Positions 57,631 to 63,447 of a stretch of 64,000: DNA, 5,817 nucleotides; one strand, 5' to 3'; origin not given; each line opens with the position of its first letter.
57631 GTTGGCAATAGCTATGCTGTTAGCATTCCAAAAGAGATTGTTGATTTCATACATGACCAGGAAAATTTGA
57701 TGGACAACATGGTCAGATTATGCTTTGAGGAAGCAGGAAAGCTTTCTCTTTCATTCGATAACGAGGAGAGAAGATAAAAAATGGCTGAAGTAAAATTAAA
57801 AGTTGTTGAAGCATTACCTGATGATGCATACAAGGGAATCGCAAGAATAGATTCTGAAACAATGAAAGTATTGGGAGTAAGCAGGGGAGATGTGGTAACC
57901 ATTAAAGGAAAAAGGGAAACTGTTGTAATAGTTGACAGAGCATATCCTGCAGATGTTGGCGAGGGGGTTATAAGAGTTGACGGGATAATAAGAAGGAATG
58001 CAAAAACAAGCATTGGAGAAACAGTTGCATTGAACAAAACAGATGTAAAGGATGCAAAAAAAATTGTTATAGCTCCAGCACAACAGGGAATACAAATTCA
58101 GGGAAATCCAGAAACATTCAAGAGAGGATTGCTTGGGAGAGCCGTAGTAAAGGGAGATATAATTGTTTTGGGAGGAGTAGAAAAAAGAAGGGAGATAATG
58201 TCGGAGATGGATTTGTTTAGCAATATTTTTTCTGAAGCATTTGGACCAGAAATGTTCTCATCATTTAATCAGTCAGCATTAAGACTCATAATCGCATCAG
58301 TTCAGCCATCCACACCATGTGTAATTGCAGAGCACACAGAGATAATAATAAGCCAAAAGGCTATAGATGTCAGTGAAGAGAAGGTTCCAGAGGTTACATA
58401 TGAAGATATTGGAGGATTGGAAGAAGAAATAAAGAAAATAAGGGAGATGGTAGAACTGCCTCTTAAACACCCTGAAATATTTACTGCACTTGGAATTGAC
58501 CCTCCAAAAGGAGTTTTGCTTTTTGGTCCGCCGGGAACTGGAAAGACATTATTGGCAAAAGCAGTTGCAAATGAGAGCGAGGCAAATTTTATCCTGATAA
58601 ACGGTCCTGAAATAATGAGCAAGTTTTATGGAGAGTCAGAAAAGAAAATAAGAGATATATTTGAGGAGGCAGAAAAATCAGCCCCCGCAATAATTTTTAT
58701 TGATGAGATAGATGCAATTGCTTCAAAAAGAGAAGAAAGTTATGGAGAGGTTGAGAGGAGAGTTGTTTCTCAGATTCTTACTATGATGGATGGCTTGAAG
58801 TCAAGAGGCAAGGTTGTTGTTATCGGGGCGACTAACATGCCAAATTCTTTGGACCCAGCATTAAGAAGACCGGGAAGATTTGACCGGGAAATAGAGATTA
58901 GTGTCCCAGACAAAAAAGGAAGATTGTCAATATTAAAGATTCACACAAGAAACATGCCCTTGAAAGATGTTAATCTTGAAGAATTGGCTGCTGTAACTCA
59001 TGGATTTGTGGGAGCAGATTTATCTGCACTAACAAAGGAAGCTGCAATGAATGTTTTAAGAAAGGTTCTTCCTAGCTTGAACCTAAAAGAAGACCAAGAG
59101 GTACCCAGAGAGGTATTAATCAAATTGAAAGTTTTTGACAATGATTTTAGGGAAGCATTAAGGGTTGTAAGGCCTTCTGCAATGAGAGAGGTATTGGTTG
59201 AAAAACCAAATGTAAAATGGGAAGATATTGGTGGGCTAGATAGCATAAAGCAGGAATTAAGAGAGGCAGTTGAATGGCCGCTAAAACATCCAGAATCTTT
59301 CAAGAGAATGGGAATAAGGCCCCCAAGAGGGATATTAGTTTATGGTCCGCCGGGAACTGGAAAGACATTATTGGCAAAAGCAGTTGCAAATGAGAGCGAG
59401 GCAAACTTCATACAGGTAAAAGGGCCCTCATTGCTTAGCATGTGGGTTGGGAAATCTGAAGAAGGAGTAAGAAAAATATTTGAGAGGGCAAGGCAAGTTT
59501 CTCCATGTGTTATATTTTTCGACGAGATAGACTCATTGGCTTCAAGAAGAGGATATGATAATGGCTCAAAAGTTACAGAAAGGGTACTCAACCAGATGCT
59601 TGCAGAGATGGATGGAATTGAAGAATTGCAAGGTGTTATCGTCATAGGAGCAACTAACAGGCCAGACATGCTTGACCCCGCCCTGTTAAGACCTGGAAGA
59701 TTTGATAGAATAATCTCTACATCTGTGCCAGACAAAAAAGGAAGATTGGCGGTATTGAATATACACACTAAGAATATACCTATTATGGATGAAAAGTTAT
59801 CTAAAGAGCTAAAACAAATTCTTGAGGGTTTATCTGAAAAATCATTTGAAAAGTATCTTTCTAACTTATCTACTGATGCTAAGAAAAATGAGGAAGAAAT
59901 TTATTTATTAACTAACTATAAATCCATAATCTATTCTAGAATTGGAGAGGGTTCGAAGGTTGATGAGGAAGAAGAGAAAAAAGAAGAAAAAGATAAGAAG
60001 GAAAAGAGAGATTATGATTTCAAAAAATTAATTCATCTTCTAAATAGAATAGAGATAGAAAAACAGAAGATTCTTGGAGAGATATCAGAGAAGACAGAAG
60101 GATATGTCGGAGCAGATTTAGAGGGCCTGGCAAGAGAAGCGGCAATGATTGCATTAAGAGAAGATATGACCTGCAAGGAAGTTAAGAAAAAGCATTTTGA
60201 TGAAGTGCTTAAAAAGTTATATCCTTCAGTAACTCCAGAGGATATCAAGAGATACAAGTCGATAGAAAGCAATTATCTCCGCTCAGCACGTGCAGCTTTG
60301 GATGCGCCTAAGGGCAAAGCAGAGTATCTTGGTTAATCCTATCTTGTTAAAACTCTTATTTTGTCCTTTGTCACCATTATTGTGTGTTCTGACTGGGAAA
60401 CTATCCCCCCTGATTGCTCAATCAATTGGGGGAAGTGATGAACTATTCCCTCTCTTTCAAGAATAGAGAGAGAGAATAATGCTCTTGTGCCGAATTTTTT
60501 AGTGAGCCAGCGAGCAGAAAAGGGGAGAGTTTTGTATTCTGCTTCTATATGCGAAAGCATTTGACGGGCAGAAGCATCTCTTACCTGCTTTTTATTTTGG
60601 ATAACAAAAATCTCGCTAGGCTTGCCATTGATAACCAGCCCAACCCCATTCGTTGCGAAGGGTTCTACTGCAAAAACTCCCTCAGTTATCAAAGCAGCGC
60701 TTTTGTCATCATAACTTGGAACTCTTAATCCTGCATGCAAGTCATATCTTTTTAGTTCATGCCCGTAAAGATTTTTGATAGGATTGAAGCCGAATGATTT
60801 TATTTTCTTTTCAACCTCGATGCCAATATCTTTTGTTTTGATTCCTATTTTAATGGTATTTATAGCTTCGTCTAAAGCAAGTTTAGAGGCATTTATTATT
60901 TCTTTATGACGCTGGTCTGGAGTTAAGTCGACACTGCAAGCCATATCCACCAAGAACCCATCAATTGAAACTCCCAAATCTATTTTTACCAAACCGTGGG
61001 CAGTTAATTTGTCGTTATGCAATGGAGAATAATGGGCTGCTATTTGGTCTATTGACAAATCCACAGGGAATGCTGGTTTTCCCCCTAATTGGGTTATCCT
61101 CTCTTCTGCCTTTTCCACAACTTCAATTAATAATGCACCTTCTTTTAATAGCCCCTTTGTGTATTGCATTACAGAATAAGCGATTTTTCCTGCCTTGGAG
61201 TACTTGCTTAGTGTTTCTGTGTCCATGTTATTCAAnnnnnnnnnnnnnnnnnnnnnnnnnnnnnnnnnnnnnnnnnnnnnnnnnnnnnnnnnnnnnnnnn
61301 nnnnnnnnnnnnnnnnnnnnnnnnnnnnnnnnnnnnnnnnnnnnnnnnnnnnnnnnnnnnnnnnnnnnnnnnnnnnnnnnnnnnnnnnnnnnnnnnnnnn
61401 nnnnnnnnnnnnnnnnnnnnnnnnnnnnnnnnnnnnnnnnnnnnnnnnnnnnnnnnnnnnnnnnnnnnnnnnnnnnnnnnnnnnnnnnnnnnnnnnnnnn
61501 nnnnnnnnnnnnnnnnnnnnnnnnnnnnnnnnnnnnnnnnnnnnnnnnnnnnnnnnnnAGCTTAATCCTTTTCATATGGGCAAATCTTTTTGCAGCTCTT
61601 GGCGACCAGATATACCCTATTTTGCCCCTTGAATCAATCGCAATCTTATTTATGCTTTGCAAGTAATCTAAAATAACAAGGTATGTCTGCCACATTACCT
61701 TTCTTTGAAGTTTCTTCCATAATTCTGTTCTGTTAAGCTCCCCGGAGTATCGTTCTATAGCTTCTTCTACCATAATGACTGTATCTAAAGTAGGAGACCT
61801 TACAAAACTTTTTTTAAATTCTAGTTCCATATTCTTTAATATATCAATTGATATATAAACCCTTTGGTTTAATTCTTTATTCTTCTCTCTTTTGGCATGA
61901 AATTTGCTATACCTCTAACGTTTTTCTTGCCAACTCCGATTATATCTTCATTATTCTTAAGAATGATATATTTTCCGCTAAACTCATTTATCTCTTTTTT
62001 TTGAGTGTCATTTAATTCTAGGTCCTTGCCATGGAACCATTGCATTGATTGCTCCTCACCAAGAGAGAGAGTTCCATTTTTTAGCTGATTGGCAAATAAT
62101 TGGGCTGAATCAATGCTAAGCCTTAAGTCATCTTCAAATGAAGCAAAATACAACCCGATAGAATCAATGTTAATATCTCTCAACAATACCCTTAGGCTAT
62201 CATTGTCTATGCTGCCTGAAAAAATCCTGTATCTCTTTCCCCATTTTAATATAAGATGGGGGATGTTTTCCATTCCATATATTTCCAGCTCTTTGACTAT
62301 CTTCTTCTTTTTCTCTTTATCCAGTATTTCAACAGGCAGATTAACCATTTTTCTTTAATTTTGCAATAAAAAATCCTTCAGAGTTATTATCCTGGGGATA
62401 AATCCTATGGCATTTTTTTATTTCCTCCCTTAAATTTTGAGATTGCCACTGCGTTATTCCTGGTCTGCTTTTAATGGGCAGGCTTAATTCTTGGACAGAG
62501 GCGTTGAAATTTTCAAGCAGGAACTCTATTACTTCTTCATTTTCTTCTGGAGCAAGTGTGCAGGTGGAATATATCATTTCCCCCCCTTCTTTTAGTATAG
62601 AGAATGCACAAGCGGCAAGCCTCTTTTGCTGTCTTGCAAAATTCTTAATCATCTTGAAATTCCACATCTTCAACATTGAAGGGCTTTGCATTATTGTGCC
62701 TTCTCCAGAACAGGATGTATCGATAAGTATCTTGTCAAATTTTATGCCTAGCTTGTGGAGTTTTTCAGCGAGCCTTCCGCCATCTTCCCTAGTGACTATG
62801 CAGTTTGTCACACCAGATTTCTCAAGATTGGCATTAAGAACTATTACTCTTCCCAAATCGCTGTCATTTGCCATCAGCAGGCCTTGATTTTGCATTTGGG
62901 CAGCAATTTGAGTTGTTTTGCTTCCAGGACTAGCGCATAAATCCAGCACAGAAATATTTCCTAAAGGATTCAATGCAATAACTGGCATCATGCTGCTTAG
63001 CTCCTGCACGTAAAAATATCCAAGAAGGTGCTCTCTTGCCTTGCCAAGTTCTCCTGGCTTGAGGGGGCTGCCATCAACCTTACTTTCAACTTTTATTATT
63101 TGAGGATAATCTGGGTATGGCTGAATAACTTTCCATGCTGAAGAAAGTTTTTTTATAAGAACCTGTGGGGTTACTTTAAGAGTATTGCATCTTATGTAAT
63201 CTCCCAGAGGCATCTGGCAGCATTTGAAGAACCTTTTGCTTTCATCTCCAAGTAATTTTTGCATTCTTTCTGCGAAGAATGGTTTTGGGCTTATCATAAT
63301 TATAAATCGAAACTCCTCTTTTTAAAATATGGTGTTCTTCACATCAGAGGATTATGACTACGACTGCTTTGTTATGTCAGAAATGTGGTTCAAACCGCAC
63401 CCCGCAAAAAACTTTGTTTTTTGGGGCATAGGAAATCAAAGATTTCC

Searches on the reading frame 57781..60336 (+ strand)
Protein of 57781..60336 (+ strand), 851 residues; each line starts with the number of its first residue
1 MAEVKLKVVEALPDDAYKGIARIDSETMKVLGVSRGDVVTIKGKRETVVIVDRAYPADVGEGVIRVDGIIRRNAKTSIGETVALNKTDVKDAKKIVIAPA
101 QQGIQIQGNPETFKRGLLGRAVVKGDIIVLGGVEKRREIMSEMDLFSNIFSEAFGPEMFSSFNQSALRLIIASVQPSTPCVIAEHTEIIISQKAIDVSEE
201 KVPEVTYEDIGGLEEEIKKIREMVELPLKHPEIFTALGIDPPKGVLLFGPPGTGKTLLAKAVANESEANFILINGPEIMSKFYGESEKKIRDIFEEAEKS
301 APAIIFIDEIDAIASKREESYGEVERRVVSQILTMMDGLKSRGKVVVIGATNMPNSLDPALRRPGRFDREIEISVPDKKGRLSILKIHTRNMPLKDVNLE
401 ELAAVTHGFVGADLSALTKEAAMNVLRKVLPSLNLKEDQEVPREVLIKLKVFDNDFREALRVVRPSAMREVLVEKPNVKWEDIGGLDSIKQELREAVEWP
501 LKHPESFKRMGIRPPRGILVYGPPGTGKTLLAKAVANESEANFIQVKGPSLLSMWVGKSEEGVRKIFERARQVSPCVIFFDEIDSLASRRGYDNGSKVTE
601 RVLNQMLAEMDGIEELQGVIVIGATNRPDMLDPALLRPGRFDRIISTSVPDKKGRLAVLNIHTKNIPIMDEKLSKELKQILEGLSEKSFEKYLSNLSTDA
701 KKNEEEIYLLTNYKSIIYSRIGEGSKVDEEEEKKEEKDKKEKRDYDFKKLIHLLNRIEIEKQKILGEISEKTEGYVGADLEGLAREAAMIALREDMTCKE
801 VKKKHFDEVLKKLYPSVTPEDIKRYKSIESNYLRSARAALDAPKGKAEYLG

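Call 10: search_protein_families(library=ncbifam, proteins=[window:57781-60336:+])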
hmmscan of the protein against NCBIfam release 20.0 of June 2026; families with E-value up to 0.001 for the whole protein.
window:57781-60336:+ (851 aa): 52 families (the best 25 are shown)
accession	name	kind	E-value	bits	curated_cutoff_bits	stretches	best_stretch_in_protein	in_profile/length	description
TIGR01243.1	CDC48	subfamily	0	1030.1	802.65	2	4-690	2-662/733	CDC48 family AAA ATPase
NF003069.1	PRK03992.1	subfamily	9.4e-186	617.4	500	3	193-430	118-357/379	proteasome-activating nucleotidase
TIGR01242.2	TIGR01242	subfamily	8.8e-180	597.4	500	3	193-429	101-339/362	proteasome-activating nucleotidase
TIGR01241.2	FtsH_fam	equivalog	3.8e-161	537.8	600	3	196-431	150-388/598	ATP-dependent zinc metalloprotease FtsH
NF047747.1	PrtsmActNtasePan2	equivalog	4.5e-158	526.7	700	3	194-428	139-375/397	proteasome-activating nucleotidase Pan2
NF047748.1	PrtsmActNtasePan1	equivalog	2.6e-155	517.4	750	2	192-429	134-373/405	proteasome-activating nucleotidase Pan1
TIGR03689.1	pup_AAA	equivalog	1.1e-131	440.1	504.75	2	455-675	155-390/512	proteasome ATPase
NF008004.0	PRK10733.1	equivalog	1.1e-119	400.2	1008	2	195-427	140-374/644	ATP-dependent zinc metalloprotease FtsH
NF041006.2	cell_div_CdvC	equivalog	1.7e-119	399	650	3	197-472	92-358/370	cell division protein CdvC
NF042959.1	IteA_antiphage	equivalog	1e-74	252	510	2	198-424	82-303/367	anti-phage ATPase IteA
TIGR03922.1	T7SS_EccA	equivalog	3.3e-22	78.8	466.65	2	243-352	313-424/557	type VII secretion AAA-ATPase EccA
NF000868.0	PRK00080.1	equivalog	4.2e-16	58.8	282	2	244-439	53-236/330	Holliday junction branch migration DNA helicase RuvB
TIGR00635.1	ruvB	equivalog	1.5e-15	57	299.05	2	244-444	32-220/305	Holliday junction branch migration DNA helicase RuvB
NF003229.0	PRK04195.1-5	equivalog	3.9e-15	55.5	280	2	242-318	44-120/413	replication factor C large subunit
NF003226.0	PRK04195.1-1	equivalog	5.5e-14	51.9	588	2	242-362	40-147/405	replication factor C large subunit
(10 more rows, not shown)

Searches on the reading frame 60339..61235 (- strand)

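Call 72: search_protein_families(library=pfam, proteins=[window:60339-61235:-], max_evalue=0.001)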
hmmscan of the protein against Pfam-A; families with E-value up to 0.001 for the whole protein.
window:60339-61235:- (298 aa): 1 family
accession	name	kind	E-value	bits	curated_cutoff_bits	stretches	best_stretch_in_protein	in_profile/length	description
PF00557.29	Peptidase_M24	-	1.5e-23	84.1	23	1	11-201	2-190/208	Metallopeptidase family M24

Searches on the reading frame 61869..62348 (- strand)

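Call 55: search_protein_families(library=pfam, proteins=[window:61869-62348:-], max_evalue=0.01)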
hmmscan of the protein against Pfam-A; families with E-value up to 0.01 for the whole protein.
window:61869-62348:- (159 aa): 1 family
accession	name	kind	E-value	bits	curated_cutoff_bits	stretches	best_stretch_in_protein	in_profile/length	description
PF13636.12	Methyltranf_PUA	-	0.001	19.5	27.6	1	103-157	3-49/49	RNA-binding PUA-like domain of methyltransferase RsmF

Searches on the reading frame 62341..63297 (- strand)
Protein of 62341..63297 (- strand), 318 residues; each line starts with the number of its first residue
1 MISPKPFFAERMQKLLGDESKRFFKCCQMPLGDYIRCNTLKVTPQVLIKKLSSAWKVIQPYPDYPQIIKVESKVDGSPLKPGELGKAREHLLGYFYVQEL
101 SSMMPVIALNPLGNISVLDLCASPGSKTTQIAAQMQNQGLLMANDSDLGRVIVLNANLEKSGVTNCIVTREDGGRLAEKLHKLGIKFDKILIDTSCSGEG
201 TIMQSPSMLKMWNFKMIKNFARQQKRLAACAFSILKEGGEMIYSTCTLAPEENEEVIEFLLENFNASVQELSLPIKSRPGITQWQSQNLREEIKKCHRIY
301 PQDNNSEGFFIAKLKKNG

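Call 52: search_protein_families(library=pfam, proteins=[window:62341-63297:-], max_evalue=0.01)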
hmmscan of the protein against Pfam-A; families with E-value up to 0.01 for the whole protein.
window:62341-63297:- (318 aa): 5 families
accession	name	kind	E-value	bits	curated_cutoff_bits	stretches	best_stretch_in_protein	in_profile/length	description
PF01189.24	Methyltr_RsmB-F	-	2.2e-45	155.2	27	1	107-315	2-199/199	16S rRNA methyltransferase RsmB/F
PF17125.10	Methyltr_RsmF_N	-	7.8e-10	39.5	34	1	8-99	5-85/86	N-terminal domain of 16S rRNA methyltransferase RsmF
PF01728.25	FtsJ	-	0.00022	21.6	24.1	1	116-265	24-157/181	FtsJ-like methyltransferase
PF13847.12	Methyltransf_31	-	0.00032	20.9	27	1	114-265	4-127/145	Methyltransferase domain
PF22458.1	RsmF-B_ferredox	-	0.0017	18.9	27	1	8-75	5-72/74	Methyltr_RsmF/B-like, ferredoxin-like domain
